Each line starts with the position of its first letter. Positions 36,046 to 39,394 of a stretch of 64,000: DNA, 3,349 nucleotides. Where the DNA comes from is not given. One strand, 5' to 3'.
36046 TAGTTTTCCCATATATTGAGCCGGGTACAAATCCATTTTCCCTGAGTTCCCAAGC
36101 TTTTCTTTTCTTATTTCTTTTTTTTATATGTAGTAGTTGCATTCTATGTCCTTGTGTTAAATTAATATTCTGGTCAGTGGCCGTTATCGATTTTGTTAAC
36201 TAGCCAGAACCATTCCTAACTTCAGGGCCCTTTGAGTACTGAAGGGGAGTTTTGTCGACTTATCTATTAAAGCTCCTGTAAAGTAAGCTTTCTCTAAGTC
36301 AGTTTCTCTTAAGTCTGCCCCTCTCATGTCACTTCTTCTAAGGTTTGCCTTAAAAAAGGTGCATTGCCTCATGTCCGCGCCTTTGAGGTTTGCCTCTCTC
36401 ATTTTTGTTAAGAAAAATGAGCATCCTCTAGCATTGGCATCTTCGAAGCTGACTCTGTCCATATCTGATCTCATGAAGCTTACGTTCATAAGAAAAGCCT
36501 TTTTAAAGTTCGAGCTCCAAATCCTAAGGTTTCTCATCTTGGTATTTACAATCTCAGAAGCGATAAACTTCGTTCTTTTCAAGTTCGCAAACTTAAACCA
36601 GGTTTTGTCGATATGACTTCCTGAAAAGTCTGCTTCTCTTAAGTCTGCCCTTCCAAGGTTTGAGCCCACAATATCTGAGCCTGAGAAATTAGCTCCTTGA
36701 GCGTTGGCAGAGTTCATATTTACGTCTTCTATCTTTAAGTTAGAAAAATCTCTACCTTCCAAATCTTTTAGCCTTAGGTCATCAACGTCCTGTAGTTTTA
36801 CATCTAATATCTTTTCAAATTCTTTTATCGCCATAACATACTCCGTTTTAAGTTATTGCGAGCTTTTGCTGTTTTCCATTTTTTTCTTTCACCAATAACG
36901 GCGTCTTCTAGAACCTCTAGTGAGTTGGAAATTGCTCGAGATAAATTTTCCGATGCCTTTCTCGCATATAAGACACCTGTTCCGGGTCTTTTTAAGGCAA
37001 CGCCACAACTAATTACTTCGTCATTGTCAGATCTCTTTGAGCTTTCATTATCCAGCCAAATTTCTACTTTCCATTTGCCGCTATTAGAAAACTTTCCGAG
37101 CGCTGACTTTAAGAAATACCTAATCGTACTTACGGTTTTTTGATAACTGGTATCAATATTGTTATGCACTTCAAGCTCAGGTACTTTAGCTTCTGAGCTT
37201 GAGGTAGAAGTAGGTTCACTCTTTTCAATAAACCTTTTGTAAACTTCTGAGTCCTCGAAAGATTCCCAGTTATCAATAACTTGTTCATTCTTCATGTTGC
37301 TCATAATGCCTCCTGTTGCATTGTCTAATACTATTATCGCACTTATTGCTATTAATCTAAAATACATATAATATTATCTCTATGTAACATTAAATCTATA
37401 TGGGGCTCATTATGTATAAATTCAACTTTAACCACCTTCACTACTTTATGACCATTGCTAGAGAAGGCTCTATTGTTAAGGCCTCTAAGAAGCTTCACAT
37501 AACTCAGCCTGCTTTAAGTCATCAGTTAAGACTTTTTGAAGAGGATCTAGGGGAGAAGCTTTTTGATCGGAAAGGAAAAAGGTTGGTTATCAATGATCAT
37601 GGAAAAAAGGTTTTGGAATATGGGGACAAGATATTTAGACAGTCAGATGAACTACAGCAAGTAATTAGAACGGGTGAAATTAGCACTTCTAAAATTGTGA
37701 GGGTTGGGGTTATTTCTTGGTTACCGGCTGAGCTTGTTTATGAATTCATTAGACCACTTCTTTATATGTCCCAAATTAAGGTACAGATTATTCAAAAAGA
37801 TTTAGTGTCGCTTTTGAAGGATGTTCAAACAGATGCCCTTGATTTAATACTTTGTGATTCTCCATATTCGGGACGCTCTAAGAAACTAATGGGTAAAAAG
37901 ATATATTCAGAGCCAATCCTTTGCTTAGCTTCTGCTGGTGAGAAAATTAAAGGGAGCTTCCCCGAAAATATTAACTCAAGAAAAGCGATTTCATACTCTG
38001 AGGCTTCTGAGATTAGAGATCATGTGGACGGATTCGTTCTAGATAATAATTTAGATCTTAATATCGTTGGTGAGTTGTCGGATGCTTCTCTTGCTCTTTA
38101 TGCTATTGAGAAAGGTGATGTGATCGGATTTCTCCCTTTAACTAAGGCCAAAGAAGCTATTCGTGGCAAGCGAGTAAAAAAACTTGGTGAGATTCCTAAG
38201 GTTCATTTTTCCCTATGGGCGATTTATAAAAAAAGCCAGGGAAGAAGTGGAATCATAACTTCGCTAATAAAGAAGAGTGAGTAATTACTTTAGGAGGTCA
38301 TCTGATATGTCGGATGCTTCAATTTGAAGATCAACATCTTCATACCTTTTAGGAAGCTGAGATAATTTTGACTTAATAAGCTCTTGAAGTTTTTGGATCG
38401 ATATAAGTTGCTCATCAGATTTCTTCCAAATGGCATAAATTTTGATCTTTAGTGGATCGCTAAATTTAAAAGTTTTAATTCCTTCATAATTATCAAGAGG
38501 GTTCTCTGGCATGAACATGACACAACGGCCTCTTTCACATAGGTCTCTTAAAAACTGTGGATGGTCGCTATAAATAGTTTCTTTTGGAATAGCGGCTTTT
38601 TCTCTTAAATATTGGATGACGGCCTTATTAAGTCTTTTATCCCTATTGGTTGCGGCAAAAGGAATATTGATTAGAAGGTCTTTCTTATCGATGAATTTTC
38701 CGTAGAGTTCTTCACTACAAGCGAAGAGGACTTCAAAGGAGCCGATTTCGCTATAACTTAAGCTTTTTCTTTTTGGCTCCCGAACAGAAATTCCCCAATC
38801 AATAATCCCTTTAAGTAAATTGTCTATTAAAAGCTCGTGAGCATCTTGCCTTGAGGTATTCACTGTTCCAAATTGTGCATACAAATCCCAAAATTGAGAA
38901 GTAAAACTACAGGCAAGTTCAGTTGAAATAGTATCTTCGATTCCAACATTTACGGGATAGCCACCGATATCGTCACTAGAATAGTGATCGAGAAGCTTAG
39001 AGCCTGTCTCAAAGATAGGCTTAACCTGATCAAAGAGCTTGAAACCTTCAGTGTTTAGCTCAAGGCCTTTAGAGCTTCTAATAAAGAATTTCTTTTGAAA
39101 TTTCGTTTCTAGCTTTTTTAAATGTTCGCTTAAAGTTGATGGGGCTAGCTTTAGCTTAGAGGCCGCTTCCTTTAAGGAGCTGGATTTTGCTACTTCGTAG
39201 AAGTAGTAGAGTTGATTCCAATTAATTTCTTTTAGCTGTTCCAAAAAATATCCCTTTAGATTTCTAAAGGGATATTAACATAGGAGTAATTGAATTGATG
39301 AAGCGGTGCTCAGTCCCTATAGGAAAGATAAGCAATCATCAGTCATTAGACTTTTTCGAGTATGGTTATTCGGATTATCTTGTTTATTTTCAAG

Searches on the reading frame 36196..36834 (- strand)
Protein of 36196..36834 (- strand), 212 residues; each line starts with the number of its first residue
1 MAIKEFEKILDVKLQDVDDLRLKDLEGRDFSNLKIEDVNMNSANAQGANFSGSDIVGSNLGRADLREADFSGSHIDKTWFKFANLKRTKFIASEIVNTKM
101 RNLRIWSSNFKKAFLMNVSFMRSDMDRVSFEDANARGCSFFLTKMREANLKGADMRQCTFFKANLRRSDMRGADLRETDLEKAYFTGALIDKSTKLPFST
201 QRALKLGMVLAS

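Call 57: search_protein_families(library=pfam, proteins=[window:36196-36834:-], max_evalue=0.01)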
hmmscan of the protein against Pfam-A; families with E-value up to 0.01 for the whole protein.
window:36196-36834:- (212 aa): 5 families
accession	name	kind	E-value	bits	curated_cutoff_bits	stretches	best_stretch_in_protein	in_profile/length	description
PF00805.28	Pentapeptide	-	8.2e-27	92.8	20.2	4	37-72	5-40/40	Pentapeptide repeats (8 copies)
PF13599.13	Pentapeptide_4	-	4.6e-18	65.5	38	2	29-98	7-76/78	Pentapeptide repeat region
PF13576.12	Pentapeptide_3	-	6.7e-11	42.7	27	2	147-188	3-47/48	Pentapeptide repeats (9 copies)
PF25296.1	Decapeptide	-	7.4e-06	26.2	45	0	37-93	9-65/74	Decapeptide repeat region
PF23894.2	LD_SV2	-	0.00072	20.3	29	0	114-173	26-85/92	SV2A/B/C luminal domain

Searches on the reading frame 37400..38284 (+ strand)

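Call 57: search_protein_families(library=pfam, proteins=[window:37400-38284:+], max_evalue=0.01)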
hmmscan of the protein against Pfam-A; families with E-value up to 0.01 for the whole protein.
window:37400-38284:+ (294 aa): 2 families
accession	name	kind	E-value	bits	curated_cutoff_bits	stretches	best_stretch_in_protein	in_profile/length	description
PF00126.33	HTH_1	-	3e-19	69.2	26.6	1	10-68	1-59/60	Bacterial regulatory helix-turn-helix protein, lysR family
PF03466.25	LysR_substrate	-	2.8e-14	53.4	28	1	100-284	8-195/209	LysR substrate binding domain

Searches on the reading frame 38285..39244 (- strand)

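Call 57: search_protein_families(library=pfam, proteins=[window:38285-39244:-], max_evalue=0.01)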
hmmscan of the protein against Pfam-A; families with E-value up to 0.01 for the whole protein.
window:38285-39244:- (319 aa): 5 families
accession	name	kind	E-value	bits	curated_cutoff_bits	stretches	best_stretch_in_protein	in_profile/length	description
PF00126.33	HTH_1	-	6.5e-14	52.1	26.6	1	9-67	1-59/60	Bacterial regulatory helix-turn-helix protein, lysR family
PF03466.25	LysR_substrate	-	1.8e-11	44.2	28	1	135-293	43-207/209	LysR substrate binding domain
PF04967.18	HTH_10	-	0.00071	19.8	23.1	1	15-48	17-50/53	HTH DNA binding domain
PF01022.26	HTH_5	-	0.0013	19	22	1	26-46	20-40/47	Bacterial regulatory protein, arsR family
PF12840.13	HTH_20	-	0.0066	16.8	27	0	23-46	20-43/51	Helix-turn-helix domain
